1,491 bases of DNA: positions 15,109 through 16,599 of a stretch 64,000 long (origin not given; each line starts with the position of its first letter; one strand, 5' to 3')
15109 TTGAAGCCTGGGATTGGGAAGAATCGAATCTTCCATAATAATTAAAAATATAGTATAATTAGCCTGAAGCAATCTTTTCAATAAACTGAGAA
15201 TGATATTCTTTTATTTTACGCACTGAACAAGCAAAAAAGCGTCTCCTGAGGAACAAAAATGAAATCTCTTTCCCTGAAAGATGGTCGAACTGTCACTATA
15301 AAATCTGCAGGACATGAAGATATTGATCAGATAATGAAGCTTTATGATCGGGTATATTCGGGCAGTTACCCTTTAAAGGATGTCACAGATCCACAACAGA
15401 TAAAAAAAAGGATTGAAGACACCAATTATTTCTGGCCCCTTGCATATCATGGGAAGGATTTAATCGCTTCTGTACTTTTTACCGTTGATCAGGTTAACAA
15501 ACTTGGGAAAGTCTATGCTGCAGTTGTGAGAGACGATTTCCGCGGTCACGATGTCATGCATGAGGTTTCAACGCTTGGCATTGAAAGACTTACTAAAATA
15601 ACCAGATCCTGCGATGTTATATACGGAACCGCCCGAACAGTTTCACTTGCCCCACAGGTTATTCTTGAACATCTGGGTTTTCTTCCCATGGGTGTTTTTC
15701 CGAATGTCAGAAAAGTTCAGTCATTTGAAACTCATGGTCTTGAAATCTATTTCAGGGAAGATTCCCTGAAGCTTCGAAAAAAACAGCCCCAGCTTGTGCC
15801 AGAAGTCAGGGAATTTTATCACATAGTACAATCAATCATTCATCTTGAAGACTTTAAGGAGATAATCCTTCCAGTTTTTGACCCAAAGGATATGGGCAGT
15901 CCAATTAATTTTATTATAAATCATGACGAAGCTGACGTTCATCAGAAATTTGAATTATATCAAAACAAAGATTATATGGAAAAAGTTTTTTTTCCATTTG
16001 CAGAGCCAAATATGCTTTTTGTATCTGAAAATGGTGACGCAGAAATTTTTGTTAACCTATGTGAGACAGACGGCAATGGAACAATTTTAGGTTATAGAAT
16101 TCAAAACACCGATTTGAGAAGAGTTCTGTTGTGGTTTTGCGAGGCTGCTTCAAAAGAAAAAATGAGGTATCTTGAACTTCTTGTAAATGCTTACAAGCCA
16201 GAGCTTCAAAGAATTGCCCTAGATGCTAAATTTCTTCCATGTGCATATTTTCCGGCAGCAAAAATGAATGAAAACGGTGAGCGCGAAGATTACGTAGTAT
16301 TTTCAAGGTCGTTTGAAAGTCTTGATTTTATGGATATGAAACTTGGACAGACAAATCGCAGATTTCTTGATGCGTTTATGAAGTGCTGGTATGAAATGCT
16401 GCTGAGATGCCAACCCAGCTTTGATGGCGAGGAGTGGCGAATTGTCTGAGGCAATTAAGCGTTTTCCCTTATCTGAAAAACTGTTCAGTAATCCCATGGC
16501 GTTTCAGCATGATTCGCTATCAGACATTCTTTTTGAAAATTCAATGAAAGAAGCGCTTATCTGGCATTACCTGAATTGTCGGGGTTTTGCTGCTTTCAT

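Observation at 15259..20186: LuxE/LuxC-type acyl activation-reduction module with a GNAT partner and a reductase-adenylase fusion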

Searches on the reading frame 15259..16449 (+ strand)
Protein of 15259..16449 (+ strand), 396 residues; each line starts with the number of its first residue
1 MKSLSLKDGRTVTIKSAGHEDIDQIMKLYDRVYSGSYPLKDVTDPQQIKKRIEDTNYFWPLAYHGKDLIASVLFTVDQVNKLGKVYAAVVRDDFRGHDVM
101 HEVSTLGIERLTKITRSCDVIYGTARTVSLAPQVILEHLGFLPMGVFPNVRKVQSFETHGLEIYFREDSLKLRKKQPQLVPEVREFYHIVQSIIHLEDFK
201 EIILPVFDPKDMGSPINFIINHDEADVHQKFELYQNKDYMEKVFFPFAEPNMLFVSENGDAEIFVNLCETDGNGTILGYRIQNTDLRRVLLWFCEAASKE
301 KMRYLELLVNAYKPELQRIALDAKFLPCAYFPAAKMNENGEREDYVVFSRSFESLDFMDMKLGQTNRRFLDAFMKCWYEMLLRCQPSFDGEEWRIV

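Call 3: search_protein_families(library=pfam, proteins=[window:15259-16449:+], max_evalue=0.01)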
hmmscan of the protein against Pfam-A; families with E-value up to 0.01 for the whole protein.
window:15259-16449:+ (396 aa): 0 families

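Call 4: search_protein_families(library=ncbifam, proteins=[window:15259-16449:+], max_evalue=0.01)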
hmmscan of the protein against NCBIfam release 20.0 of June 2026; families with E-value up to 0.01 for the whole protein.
window:15259-16449:+ (396 aa): 1 family
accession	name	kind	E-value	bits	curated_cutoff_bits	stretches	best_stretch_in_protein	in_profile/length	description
TIGR03827.1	GNAT_ablB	equivalog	1.1e-06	28.3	205.1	1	12-149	116-248/266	putative beta-lysine N-acetyltransferase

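Call 21: find_homologous_proteins(query=window:15259-16449:+)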
Query window:15259-16449:+ (396 aa): 86 proteins with E <= 0.001 among 2144 candidates.
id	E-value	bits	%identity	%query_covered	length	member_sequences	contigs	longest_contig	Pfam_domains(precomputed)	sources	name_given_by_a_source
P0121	2.5e-270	914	100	100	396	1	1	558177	-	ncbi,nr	ncbi:MAG: hypothetical protein HQM10_05385 [Candidatus Riflebacteria bacterium]|nr:hypothetical prot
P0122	2.1e-202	691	73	100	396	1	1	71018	-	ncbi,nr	ncbi:MAG: hypothetical protein HQM08_18670 [Candidatus Riflebacteria bacterium]|nr:hypothetical prot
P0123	2.3e-166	572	62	100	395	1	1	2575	PF00583.32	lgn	-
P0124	2.6e-166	572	61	100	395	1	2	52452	PF00583.32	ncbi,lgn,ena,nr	ncbi:MAG: GNAT family N-acetyltransferase [Candidatus Riflebacteria bacterium]|nr:GNAT family N-acet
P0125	9.5e-164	563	62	100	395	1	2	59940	PF00583.32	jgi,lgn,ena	-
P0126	2.2e-163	562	61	100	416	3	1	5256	-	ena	-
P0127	4.4e-163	561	62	100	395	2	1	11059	PF00583.32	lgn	-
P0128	2.0e-161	556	60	100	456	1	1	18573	PF00583.32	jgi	jgi:RimJ/RimL family protein N-acetyltransferase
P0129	7.6e-161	554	62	100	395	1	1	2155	PF00583.32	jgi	jgi:hypothetical protein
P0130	1.3e-159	550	60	100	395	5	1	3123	-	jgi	-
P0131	1.3e-159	550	58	100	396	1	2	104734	-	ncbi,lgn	-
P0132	1.4e-159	550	59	100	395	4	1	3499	PF00583.32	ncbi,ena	-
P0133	2.0e-159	549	61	100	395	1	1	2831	PF00583.32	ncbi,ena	-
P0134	1.0e-158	547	59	100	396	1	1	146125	PF00583.32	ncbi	-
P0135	1.4e-157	543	59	98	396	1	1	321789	-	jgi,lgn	jgi:hypothetical protein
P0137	4.5e-157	541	59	99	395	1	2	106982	PF00583.32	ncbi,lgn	ncbi:MAG: hypothetical protein Kow0029_17370 [Candidatus Rifleibacteriota bacterium]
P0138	1.2e-156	540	59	100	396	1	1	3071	PF00583.32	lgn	-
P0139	2.1e-156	539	59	100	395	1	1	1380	PF00583.32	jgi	-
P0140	3.2e-156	538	59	99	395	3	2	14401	PF00583.32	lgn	-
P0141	5.8e-156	538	59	100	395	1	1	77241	PF00583.32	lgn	-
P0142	9.2e-156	537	59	99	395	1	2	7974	PF00583.32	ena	-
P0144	1.5e-155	536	59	99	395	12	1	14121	PF00583.32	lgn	-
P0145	2.1e-155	536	59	100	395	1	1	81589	PF00583.32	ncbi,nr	ncbi:MAG: GNAT family N-acetyltransferase [Candidatus Riflebacteria bacterium]|nr:GNAT family N-acet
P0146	5.8e-155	534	59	99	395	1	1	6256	PF00583.32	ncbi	-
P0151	1.2e-153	530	58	100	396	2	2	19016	PF00583.32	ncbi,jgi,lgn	ncbi:MAG TPA: GNAT family N-acetyltransferase [Candidatus Ozemobacteraceae bacterium]|jgi:hypothetic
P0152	1.4e-153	530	59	100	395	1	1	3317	PF00583.32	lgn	-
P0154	7.0e-153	527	58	99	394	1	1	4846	PF00583.32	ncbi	-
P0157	1.3e-151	523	58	99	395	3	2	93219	PF00583.32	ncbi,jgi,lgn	-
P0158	2.5e-151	522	58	98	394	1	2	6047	PF00583.32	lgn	-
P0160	4.4e-151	522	58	99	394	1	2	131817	PF00583.32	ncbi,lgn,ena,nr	ncbi:MAG: GNAT family N-acetyltransferase [Erysipelotrichia bacterium]|nr:GNAT family N-acetyltransf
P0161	5.2e-151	521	58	99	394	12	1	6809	PF00583.32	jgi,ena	-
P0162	5.6e-151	521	58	99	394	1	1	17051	PF00583.32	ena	-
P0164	2.7e-150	519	58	99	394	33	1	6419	PF00583.32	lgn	-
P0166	7.8e-149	514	57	100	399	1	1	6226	PF00583.32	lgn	-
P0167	2.9e-148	512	55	99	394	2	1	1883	PF00583.32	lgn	-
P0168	1.6e-147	510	57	98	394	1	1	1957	PF00583.32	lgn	-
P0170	8.2e-147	507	56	99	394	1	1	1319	PF00583.32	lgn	-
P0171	1.8e-146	506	56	99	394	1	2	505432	PF00583.32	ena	-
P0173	6.5e-146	505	60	90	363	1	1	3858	PF00583.32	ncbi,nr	ncbi:GNAT family N-acetyltransferase [bacterium]|nr:GNAT family N-acetyltransferase [bacterium]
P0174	6.6e-146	505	57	99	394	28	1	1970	PF00583.32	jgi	jgi:hypothetical protein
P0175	4.9e-145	502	57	99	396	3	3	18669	PF00583.32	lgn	-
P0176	1.9e-144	500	56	99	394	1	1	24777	PF00583.32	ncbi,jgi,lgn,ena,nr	ncbi:MAG: GNAT family N-acetyltransferase [Candidatus Riflebacteria bacterium]|nr:GNAT family N-acet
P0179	4.5e-138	479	52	99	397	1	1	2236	PF00583.32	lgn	-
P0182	6.0e-133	462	54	99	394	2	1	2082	PF00583.32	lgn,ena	-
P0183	9.6e-133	461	51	98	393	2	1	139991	PF00583.32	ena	-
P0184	1.7e-132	460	51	98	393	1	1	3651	PF00583.32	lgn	-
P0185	2.4e-131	457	56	91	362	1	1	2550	PF00583.32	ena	-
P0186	3.2e-129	450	52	97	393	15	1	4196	PF00583.32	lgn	-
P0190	2.8e-87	311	40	98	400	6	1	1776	PF00583.32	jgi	jgi:N-acetylglutamate synthase-like GNAT family acetyltransferase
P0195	2.1e-70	256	51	59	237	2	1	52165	PF00583.32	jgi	jgi:hypothetical protein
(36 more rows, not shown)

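Call 33: predict_structure(alignment_id=A1)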
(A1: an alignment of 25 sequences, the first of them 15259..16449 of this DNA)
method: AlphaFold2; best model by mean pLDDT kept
length: 396 residues; sequences in the alignment: 25
mean_pLDDT: 91.0   pTM: 0.89
mean pLDDT of the five models: 91.0, 90.3, 89.6, 89.5, 88.3
residues with pLDDT >= 90: 297; 70-90: 79; 50-70: 16; < 50: 4
segments of 3 or more residues with pLDDT < 50: 393-396
pLDDT, mean of each block of 10 residues (from residue 1): 87 96 96 85 94 96 96 95 93 89 93 95 79 84 88 71 94 97 98 97 94 95 97 93 90 96 94 93 92 96 95 97 97 94 97 78 88 94 75 46
secondary structure, 60 per line:
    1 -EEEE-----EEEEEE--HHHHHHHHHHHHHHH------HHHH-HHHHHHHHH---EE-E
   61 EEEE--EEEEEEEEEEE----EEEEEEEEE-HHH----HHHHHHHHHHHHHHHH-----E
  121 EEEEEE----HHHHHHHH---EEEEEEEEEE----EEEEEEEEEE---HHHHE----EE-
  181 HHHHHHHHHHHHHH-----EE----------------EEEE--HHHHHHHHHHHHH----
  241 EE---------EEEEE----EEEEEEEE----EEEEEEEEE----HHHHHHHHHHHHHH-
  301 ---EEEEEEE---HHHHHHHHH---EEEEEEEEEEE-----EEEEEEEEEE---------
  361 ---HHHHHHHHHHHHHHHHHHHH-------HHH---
elements in order: E2-5 E11-16 H19-33 H40-43 H45-53 E60-64 E67-77 E82-90 H99-114 E120-126 H131-138 E142-151 E156-165 H169-172 H181-194 E218-221 H224-236 E252-256 E261-268 E273-281 H286-299 E304-310 H314-322 E326-336 E342-351 H364-383

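Call 57: search_protein_families(library=padloc, proteins=[window:15259-16449:+], max_evalue=0.01)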
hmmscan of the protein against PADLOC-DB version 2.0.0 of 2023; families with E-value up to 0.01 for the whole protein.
window:15259-16449:+ (396 aa): 0 families

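Call 75: search_protein_representatives(alignment_id=A1)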
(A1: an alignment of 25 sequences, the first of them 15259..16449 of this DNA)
Query: 25 sequences, 397 profile positions. Proteins with E-value up to 0.001 (for the whole library): 675; up to 1e-10: 348; up to 1e-30: 145. The best 150 are listed.
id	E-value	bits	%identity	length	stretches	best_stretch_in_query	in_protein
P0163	1.3e-175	600.2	-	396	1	3-396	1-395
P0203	9.9e-157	538.1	-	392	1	2-392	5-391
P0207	5.0e-148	509.4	-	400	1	1-392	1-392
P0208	9.4e-139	478.9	-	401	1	3-393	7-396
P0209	1.1e-132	458.9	-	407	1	3-392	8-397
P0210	4.7e-131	453.6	-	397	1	4-388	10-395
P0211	5.5e-126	436.8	-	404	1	5-386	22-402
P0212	2.7e-122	424.7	-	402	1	4-387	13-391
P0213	5.4e-114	397.4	-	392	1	5-385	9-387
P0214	4.7e-112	391.0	-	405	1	7-384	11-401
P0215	1.4e-111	389.4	-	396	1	7-387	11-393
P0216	6.6e-109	380.6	-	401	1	8-386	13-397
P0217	9.3e-109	380.1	-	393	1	6-383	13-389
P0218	7.6e-108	377.1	-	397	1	4-386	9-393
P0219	1.6e-105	369.4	-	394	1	13-385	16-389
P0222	7.8e-102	357.3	-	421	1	6-385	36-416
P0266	1.6e-62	227.9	-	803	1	10-388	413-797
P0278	2.6e-49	184.4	-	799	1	13-363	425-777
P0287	2.5e-46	174.6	-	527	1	11-377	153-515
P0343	1.5e-32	129.2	-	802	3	18-370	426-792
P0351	6.8e-30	120.4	-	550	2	17-210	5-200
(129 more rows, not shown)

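Call 77: search_protein_families(library=pfam, proteins=[P0266, P0278, P0343, P0287, P0351, P0222], max_evalue=0.001)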
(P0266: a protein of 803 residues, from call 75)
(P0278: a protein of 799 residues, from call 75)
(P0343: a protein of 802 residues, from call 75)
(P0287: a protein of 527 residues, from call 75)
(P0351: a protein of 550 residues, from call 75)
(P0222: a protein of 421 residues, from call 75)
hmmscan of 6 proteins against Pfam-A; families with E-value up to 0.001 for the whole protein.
P0266 (803 aa): 2 families
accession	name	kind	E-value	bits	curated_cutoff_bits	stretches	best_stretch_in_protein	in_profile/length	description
PF07690.21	MFS_1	-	3.8e-13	49.5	33.4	1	24-350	11-338/347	Major Facilitator Superfamily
PF00583.31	Acetyltransf_1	-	2.7e-07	31.3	20.7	1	442-523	12-93/116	Acetyltransferase (GNAT) family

P0278 (799 aa): 2 families
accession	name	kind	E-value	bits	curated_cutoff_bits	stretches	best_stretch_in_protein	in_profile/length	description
PF07690.21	MFS_1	-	1e-20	74.4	33.4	2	16-370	1-336/347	Major Facilitator Superfamily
PF05977.19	MFS_3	-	7.3e-06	25.1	27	1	8-416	7-395/524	Transmembrane secretion effector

P0343 (802 aa): 3 families
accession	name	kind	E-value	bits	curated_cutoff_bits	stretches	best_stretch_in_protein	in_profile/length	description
PF00583.31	Acetyltransf_1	-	3e-16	60.2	20.7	1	26-143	3-116/116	Acetyltransferase (GNAT) family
PF13508.13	Acetyltransf_7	-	6.5e-09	36.5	27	1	61-144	5-83/84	Acetyltransferase (GNAT) domain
PF13673.13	Acetyltransf_10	-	7.5e-09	36.1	23.6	1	39-146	11-110/128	Acetyltransferase (GNAT) domain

P0287 (527 aa): 1 family
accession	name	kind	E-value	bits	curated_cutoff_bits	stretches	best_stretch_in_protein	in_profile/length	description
PF00583.31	Acetyltransf_1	-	0.00018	22.2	20.7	1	176-252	11-84/116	Acetyltransferase (GNAT) family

P0351 (550 aa): 9 families
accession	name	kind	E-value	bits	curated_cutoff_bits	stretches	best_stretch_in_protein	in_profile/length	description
PF00027.35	cNMP_binding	-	1.1e-17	64.2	27.5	1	420-503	2-88/89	Cyclic nucleotide-binding domain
PF00583.31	Acetyltransf_1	-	1.1e-10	42.2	20.7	1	17-132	6-116/116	Acetyltransferase (GNAT) family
PF13508.13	Acetyltransf_7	-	2.6e-09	37.7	27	1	49-132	5-82/84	Acetyltransferase (GNAT) domain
PF13302.13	Acetyltransf_3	-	1.1e-08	36.3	25.4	1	4-132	4-137/138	Acetyltransferase (GNAT) domain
PF13673.13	Acetyltransf_10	-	1.1e-05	25.9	23.6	1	68-136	47-111/128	Acetyltransferase (GNAT) domain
PF08445.16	FR47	-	1.5e-05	25.3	22.1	1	74-132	19-77/86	FR47-like protein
PF13527.13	Acetyltransf_9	-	3e-05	24.5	25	1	4-106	2-102/127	Acetyltransferase (GNAT) domain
PF21926.2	FeeM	-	0.00016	22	27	0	71-136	75-140/158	N-acyl amino acid synthase FeeM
PF02474.21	NodA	-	0.00094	19.3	22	0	66-119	74-127/195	Nodulation protein A (NodA)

P0222 (421 aa): 4 families
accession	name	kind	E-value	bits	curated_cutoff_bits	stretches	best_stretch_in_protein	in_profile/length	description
PF00583.31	Acetyltransf_1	-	2.1e-09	38.1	20.7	1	55-157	3-98/116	Acetyltransferase (GNAT) family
PF13508.13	Acetyltransf_7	-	6.7e-07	30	27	1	88-152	3-62/84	Acetyltransferase (GNAT) domain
PF13302.13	Acetyltransf_3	-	0.00021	22.4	25.4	0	44-176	3-138/138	Acetyltransferase (GNAT) domain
PF13673.13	Acetyltransf_10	-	0.00038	20.9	23.6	0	68-151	11-86/128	Acetyltransferase (GNAT) domain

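Call 78: find_encoding_contigs(protein=P0266, flank=8000, max_places=2)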
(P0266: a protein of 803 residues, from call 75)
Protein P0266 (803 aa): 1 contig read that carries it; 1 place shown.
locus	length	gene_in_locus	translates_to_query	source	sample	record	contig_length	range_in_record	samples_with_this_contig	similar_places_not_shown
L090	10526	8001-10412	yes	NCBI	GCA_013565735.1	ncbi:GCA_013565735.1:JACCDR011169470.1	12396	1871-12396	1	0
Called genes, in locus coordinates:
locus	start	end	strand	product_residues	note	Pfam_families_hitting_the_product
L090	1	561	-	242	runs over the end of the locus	PF13510:Fer2_4, PF10588:NADH-G_4Fe-4S_3, PF22117:Fer4_Nqo3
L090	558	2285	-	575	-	PF01257:2Fe-2S_thioredx, PF01512:Complex1_51K, PF10589:NADH_4Fe-4S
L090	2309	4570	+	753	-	PF00708:Acylphosphatase, PF07503:zf-HYPF, PF01300:Sua5_yciO_yrdC, PF17788:HypF_C, PF22521:HypF_C_2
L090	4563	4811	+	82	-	PF01155:HypA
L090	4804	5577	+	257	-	PF02492:cobW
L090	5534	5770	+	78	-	PF01455:HupF_HypC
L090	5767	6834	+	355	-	PF01924:HypD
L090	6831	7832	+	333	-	PF00586:AIRS, PF02769:AIRS_C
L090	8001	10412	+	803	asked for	PF07690:MFS_1, PF00583:Acetyltransf_1 (weak)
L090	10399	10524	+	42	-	?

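Call 79: find_encoding_contigs(protein=P0278, flank=8000, max_places=2)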
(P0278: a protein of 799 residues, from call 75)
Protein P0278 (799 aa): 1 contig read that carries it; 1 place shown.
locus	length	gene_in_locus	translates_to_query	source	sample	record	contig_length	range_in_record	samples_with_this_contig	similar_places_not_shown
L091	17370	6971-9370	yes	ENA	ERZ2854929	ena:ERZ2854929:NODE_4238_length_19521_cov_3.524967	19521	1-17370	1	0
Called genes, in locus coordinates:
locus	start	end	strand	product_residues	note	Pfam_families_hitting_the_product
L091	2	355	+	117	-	?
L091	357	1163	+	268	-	-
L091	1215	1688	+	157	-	-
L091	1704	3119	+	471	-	-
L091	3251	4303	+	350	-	PF04443:LuxE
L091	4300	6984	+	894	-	PF05893:LuxC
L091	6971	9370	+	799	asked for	PF05977:MFS_3 (weak), PF07690:MFS_1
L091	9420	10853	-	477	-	PF00392:GntR, PF00155:Aminotran_1_2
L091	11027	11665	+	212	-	PF13302:Acetyltransf_3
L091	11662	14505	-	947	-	PF00512:HisKA, PF02518:HATPase_c, PF00072:Response_reg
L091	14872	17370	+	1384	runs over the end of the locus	PF00501:AMP-binding, PF13193:AMP-binding_C (weak), PF00550:PP-binding, PF00132:Hexapep (faint)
